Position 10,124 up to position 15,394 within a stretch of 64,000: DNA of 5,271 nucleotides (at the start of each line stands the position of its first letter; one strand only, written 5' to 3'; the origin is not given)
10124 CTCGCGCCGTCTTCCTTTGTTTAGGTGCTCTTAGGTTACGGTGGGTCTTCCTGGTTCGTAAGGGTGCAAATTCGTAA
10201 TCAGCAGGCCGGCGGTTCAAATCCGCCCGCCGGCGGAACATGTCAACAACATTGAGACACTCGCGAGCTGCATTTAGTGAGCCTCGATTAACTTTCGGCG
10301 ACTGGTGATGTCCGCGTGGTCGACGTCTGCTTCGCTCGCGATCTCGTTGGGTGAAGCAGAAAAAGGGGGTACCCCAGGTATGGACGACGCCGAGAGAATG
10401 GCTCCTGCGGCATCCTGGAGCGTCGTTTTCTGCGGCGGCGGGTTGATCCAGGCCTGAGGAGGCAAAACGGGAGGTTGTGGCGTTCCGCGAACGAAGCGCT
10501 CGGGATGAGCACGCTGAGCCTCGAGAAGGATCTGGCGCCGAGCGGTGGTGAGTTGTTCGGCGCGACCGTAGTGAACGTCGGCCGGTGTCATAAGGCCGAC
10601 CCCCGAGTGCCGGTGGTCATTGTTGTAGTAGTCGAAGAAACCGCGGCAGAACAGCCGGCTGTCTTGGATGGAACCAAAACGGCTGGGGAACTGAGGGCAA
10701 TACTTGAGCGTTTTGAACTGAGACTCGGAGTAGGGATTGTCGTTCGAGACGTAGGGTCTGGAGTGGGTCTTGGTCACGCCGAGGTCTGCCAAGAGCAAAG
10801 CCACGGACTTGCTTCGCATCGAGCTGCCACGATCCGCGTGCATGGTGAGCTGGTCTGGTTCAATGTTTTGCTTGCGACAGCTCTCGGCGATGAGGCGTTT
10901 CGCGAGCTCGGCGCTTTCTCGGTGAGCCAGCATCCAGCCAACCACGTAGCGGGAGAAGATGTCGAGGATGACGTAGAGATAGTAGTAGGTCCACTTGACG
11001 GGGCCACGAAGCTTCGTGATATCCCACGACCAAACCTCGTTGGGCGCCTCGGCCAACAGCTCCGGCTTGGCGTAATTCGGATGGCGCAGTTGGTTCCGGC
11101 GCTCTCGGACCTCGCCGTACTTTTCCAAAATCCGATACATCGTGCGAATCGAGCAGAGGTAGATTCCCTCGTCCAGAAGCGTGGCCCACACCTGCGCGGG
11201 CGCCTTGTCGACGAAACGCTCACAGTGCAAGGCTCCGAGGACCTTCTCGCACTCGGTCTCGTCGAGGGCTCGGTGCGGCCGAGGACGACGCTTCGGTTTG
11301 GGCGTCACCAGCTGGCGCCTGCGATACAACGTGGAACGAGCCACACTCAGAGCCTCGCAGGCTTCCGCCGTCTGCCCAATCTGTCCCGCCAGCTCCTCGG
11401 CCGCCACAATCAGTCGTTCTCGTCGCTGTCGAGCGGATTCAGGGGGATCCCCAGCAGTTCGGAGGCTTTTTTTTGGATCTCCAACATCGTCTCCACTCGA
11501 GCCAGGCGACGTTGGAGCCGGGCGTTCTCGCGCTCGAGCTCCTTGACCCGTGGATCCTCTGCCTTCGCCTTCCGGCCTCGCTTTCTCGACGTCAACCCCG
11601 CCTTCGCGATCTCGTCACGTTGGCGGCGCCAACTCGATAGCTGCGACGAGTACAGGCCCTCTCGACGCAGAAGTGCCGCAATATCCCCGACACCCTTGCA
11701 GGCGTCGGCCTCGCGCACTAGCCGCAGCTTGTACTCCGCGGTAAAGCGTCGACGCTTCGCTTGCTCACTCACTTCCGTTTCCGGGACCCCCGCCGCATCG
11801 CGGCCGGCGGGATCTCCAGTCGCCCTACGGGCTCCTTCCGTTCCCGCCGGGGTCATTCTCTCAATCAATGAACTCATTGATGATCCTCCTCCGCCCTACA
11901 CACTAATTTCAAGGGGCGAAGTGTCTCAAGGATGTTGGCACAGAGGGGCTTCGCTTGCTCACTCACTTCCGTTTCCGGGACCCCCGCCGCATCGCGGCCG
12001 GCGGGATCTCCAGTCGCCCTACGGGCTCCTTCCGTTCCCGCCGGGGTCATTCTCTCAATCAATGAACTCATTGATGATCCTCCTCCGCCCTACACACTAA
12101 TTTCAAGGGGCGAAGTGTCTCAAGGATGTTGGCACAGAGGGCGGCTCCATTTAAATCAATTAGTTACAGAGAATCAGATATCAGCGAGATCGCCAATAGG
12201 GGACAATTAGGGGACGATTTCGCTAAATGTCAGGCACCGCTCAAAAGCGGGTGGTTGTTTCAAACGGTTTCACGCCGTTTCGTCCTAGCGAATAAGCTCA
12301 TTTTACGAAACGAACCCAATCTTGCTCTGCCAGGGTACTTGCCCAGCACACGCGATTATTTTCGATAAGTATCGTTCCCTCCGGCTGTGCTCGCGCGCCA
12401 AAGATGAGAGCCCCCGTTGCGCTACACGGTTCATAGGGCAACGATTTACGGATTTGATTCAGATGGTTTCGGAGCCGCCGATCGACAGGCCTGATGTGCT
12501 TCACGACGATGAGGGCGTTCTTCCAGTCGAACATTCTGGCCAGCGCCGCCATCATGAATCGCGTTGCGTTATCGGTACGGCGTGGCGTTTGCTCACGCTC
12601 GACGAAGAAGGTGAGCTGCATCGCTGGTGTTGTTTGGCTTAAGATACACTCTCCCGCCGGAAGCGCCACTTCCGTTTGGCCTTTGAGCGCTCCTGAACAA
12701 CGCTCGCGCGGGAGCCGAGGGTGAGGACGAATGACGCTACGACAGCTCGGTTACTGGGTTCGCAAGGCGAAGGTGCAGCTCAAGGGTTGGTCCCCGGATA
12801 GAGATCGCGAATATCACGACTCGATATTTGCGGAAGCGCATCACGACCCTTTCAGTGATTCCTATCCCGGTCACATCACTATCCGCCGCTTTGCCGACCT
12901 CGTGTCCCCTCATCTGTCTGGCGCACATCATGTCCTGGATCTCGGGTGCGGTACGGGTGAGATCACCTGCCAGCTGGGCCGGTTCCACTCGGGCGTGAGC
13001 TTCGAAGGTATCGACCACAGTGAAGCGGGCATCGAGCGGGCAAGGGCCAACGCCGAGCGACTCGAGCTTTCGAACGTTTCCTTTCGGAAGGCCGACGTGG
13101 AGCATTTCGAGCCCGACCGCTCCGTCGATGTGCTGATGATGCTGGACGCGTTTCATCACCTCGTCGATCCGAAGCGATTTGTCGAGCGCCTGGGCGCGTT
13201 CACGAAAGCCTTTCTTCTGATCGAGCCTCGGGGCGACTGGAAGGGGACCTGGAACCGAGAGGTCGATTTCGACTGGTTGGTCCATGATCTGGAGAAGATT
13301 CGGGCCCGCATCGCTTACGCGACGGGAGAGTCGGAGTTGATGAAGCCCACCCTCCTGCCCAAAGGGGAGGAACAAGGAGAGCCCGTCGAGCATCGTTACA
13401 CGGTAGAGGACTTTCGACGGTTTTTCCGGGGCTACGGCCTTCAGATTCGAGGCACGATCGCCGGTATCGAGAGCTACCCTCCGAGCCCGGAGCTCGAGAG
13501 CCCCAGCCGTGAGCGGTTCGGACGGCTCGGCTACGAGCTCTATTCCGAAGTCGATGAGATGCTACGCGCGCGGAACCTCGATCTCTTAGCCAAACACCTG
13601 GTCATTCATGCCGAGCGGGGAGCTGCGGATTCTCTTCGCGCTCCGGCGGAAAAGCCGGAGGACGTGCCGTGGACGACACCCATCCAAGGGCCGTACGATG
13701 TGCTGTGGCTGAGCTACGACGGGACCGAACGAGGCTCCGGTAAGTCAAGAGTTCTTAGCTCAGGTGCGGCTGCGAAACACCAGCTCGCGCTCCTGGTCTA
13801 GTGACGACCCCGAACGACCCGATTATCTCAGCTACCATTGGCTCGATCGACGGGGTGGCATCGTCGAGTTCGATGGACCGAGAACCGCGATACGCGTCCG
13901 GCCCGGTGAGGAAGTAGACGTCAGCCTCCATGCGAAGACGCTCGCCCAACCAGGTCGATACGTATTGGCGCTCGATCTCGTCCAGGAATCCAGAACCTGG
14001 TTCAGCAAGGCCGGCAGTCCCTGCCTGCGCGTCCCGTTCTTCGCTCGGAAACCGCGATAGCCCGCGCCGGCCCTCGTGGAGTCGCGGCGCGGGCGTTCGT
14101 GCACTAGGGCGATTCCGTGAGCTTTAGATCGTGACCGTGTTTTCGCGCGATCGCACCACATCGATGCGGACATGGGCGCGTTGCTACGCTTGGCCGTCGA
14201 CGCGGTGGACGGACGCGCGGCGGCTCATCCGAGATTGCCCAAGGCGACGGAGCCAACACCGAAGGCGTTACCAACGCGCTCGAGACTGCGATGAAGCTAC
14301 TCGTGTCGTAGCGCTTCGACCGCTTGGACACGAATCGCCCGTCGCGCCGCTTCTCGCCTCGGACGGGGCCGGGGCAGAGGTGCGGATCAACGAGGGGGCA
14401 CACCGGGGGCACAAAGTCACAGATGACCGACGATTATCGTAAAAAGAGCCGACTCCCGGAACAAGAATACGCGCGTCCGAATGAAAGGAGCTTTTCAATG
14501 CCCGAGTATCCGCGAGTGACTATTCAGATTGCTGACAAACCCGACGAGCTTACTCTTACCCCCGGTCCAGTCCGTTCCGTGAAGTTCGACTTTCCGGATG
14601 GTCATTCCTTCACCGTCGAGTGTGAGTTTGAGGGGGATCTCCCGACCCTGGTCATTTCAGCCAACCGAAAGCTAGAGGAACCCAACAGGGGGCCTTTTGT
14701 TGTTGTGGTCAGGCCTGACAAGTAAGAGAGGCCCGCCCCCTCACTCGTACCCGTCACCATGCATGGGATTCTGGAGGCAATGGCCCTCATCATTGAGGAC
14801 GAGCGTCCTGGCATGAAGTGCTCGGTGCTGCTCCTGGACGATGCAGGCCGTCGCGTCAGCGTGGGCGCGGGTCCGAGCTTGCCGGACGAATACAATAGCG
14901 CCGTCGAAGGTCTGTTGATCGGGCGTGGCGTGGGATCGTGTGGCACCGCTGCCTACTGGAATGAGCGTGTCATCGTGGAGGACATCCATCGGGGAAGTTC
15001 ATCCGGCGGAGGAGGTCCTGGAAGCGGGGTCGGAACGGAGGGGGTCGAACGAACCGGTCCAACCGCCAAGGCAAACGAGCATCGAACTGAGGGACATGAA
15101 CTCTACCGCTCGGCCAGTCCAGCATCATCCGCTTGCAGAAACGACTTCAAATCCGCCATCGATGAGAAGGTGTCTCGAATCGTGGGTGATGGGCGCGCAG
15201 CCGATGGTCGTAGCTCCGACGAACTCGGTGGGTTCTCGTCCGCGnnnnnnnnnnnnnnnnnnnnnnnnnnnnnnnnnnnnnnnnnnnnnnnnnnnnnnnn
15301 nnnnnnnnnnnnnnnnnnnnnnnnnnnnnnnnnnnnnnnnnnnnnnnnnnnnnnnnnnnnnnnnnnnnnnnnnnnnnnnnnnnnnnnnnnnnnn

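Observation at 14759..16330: Chimeric GAF-domain protein fused to the C-terminal half of Lon protease, lacking Walker A and the Lon N-domain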

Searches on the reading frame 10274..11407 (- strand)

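Call 24: search_protein_families(library=pfam, proteins=[window:10274-11407:-], max_evalue=0.01)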
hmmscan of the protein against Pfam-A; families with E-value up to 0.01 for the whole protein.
window:10274-11407:- (377 aa): 3 families
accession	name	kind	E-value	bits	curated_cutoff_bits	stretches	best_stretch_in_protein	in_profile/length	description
PF00665.32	rve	-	1.1e-22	80.7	32.6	1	120-219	2-100/102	Integrase core domain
PF13683.12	rve_3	-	2.5e-13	50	26.5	1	210-275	2-67/67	Integrase core domain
PF13565.12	HTH_32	-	0.0016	19.4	33.7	1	36-94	19-73/73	Homeodomain-like domain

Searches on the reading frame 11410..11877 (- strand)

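Call 24: search_protein_families(library=pfam, proteins=[window:11410-11877:-], max_evalue=0.01)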
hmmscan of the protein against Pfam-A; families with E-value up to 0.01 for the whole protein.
window:11410-11877:- (155 aa): 1 family
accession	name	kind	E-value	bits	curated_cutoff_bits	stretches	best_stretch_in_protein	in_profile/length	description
PF01527.26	HTH_Tnp_1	-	2.2e-09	37.8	24.1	1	41-126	3-75/75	Transposase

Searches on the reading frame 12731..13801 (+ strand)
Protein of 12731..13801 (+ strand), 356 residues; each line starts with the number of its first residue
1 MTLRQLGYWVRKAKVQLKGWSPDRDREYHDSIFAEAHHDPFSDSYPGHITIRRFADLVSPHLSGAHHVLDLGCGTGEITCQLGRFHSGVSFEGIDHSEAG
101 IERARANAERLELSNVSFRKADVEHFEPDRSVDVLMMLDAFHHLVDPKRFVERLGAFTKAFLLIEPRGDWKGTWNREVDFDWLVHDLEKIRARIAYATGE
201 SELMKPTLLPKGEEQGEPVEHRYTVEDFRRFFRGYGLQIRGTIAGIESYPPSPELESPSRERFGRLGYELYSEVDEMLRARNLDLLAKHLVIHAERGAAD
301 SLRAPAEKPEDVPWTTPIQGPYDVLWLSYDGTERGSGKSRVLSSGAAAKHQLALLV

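Call 3: search_protein_families(library=pfam, proteins=[window:12731-13801:+], max_evalue=1)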
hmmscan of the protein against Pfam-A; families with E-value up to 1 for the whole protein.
window:12731-13801:+ (356 aa): 17 families
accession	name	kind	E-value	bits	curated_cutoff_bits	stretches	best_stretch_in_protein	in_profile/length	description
PF13847.12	Methyltransf_31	-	1.4e-18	67.4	27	1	64-154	3-97/145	Methyltransferase domain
PF13649.12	Methyltransf_25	-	7.6e-16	59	27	1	68-153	1-88/97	Methyltransferase domain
PF08241.18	Methyltransf_11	-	1.2e-13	51.9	21.2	1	69-153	1-82/95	Methyltransferase domain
PF08242.18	Methyltransf_12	-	5.3e-12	46.8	30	1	69-156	1-90/98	Methyltransferase domain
PF05175.20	MTS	-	8.3e-10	39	23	1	64-154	29-122/170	Methyltransferase small domain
PF13489.12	Methyltransf_23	-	9.4e-10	38.9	27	1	62-189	20-124/164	Methyltransferase domain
PF07021.18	MetW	-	6.7e-06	26.3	21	1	65-174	14-119/193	Methionine biosynthesis protein MetW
PF13679.12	Methyltransf_32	-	1.2e-05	25.8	27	1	51-138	6-108/143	Methyltransferase domain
PF01135.25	PCMT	-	0.0002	21.6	20.3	1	54-122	65-132/210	Protein-L-isoaspartate(D-aspartate) O-methyltransferase (PCMT)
PF02390.23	Methyltransf_4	-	0.00021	21.2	24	1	67-123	4-60/173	Putative methyltransferase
PF01209.24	Ubie_methyltran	-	0.0014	18.4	20.1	1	50-134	34-119/233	ubiE/COQ5 methyltransferase family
PF03848.20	TehB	-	0.0072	16.2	20.4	1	66-137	32-101/193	Tellurite resistance protein TehB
PF05401.17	NodS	-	0.012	16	24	1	65-150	44-125/201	Nodulation protein S (NodS)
PF02527.21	GidB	-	0.063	13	27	1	59-170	42-151/184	rRNA small subunit methyltransferase G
PF02353.26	CMAS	-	0.064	13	27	1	62-144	60-140/273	Mycolic acid cyclopropane synthetase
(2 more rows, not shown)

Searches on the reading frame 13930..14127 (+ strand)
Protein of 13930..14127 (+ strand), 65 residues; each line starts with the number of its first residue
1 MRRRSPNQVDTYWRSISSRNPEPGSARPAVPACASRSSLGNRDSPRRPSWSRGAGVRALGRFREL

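Call 61: search_protein_families(library=pfam, proteins=[window:13930-14127:+], max_evalue=0.1)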
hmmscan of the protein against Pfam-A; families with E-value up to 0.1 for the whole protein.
window:13930-14127:+ (65 aa): 1 family
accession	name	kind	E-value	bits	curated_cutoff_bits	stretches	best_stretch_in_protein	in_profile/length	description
PF15172.11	Prolactin_RP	-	0.024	14.8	27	1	36-62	4-30/45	Prolactin-releasing peptide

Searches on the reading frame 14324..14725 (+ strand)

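Call 3: search_protein_families(library=pfam, proteins=[window:14324-14725:+], max_evalue=1)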
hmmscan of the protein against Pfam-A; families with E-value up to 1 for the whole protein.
window:14324-14725:+ (133 aa): 1 family
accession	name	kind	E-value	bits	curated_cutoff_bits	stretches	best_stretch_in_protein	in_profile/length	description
PF24156.1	DUF7407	-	0.09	13.6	28.2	1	66-95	28-57/74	Domain of unknown function (DUF7407)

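Call 4: search_protein_families(library=ncbifam, proteins=[window:14324-14725:+], max_evalue=0.1)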
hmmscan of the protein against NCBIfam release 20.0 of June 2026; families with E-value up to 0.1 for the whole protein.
window:14324-14725:+ (133 aa): 0 families

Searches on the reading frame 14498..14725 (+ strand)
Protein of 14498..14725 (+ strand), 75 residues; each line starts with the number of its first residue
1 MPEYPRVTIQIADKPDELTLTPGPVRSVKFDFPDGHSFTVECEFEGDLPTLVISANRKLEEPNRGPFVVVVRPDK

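Call 36: search_protein_families(library=pfam, proteins=[window:14498-14725:+], max_evalue=0.001)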
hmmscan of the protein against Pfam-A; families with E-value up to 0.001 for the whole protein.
window:14498-14725:+ (75 aa): 0 families
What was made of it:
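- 14498..14725 (+): Small upstream ORF (75 aa from the ATG at 14498; the mechanical ORF starts at 14324). It has a strong Shine-Dalgarno AAAGGAG 8 nt upstream. It is in the same frame as the chimera but unrelated to it. No Pfam hit (call 36).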

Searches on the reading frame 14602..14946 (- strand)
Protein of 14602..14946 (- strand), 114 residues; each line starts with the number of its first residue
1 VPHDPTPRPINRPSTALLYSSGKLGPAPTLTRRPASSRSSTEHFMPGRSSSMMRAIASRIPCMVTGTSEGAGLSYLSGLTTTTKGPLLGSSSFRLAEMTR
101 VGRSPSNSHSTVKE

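Call 61: search_protein_families(library=pfam, proteins=[window:14602-14946:-], max_evalue=0.1)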
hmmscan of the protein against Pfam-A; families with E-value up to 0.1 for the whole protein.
window:14602-14946:- (114 aa): 0 families

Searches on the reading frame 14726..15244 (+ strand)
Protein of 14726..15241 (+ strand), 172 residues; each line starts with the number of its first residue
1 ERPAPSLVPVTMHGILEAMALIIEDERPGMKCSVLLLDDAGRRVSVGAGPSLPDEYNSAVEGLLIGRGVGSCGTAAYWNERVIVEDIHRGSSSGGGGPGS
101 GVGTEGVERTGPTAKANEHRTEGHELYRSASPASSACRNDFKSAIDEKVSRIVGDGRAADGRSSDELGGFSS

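Call 6: search_protein_families(library=pfam, proteins=[window:14759-15244:+], max_evalue=10)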
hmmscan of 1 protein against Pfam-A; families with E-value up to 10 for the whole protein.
seq(162 aa): 1 family
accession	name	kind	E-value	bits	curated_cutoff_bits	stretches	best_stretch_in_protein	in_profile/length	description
PF13185.12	GAF_2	-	0.09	13.4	28.6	1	18-79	19-75/136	GAF domain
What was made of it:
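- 14746..14991 (+): Internal 246-bp fragment of a PAS-GAF(-histidine kinase) sensor gene. It encodes the N-terminal ~54% of the GAF domain. The ORF's ATG (14759) is an internal Met that is conserved in the closest members of the parent family. GAF_2 E=0.09 (call 6).
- On GAF domain (PF13185 / PF01590): GAF_2 scores 13.4 bits against 28.6, E=0.09, over profile 19-75/136 (call 6).
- Only 57 of 136 GAF_2 profile positions are matched, E=0.09 (call 6).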

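Call 13: find_homologous_proteins(query=window:14726-15241:+, max_evalue=0.01)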
Query seq(172 aa) (172 aa): 18 proteins with E <= 0.01 among 420 candidates.
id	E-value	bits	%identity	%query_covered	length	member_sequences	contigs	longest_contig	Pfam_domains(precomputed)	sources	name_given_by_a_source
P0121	1.2e-37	148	82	51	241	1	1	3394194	-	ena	-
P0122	6.3e-35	139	83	47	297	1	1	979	PF13185.13,PF01590.33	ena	-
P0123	1.7e-28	118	73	47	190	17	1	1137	PF13185.13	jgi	jgi:two-component system, sensor histidine kinase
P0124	1.4e-26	112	64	52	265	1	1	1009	PF13185.13,PF01590.33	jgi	jgi:hypothetical protein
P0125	3.0e-24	104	71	42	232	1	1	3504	PF13185.13,PF01590.33,PF00989.32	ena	-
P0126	6.3e-24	103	71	42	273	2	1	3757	PF13185.13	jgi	-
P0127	4.7e-21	94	64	42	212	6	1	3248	PF13185.13,PF01590.33,PF13492.13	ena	-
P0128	3.0e-20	91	56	48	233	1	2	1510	-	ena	-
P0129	3.3e-20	91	53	52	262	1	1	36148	-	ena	-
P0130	6.8e-20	90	66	40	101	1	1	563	PF13185.13,PF01590.33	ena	-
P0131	2.9e-19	88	66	40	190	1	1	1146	PF13185.13,PF01590.33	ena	-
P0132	8.0e-18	83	70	38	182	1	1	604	PF08447.19,PF08448.17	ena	-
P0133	2.3e-14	72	59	42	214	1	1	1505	PF13185.13,PF01590.33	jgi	jgi:GAF domain-containing protein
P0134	3.4e-14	71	50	42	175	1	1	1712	PF13185.13,PF01590.33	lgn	-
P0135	6.2e-14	71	67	35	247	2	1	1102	PF13185.13,PF01590.33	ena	-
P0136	3.0e-13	68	49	42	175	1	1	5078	PF13185.13,PF01590.33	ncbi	-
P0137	3.1e-12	65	52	42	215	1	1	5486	PF13185.13,PF01590.33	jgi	jgi:GAF domain-containing protein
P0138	5.4e-11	61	81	24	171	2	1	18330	PF13185.13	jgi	jgi:GAF domain-containing protein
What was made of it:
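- The N-terminus is truly homologous to GAF-domain sensors (call 13), and the protease domain is complete (call 3).
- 14746..14991 (+): Protein homologs P0121-P0138 (call 13).
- Tried and rejected: No hit beyond the GAF part in the ORF frame (call 13).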

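Call 16: find_encoding_contigs(protein=P0121, flank=6000, max_places=3)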
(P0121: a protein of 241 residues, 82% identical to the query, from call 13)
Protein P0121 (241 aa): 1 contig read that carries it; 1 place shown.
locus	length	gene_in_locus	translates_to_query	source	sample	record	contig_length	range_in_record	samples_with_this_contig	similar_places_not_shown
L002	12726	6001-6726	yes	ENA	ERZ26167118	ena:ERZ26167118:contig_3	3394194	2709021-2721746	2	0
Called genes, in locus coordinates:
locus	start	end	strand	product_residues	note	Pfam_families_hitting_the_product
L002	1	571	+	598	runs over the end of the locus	PF00723:Glyco_hydro_15, PF22422:MGH1-like_GH (faint)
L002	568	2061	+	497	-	PF00982:Glyco_transf_20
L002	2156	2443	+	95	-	-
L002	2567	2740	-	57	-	-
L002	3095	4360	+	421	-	PF00512:HisKA (weak), PF02518:HATPase_c, PF00072:Response_reg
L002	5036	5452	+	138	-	-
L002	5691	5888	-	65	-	-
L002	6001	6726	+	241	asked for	-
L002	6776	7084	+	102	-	-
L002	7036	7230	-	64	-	-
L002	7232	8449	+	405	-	PF01380:SIS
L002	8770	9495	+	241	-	-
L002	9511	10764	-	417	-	PF19577:DcaP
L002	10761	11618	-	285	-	PF00194:Carb_anhydrase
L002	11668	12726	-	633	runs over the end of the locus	PF12228:DUF3604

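Call 36: search_protein_families(library=pfam, proteins=[P0122, P0123, P0121], max_evalue=0.001)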
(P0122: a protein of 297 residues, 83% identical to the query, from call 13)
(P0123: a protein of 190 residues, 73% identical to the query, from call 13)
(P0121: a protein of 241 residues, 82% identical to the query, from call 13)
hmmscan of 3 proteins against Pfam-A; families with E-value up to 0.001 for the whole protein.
P0122 (297 aa): 2 families
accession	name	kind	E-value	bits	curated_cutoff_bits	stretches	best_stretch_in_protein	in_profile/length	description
PF13185.12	GAF_2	-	3.7e-11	43.8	28.6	1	26-169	3-136/136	GAF domain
PF01590.32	GAF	-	1.2e-10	42.4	22.4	1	45-168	20-133/133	GAF domain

P0123 (190 aa): 1 family
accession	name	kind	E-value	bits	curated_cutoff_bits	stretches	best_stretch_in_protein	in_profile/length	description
PF13185.12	GAF_2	-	8.1e-12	45.9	28.6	1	55-178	22-136/136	GAF domain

P0121 (241 aa): 1 family
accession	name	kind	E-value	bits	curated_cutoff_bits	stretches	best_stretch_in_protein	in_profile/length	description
PF13185.12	GAF_2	-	0.00018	22.2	28.6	1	137-236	3-93/136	GAF domain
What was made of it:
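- On GAF domain (PF13185 / PF01590): The relative P0122 has profile 3-136 over residues 26-169 (call 36).
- The intact relative P0122 has GAF_2 over residues 26-169 (call 36).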
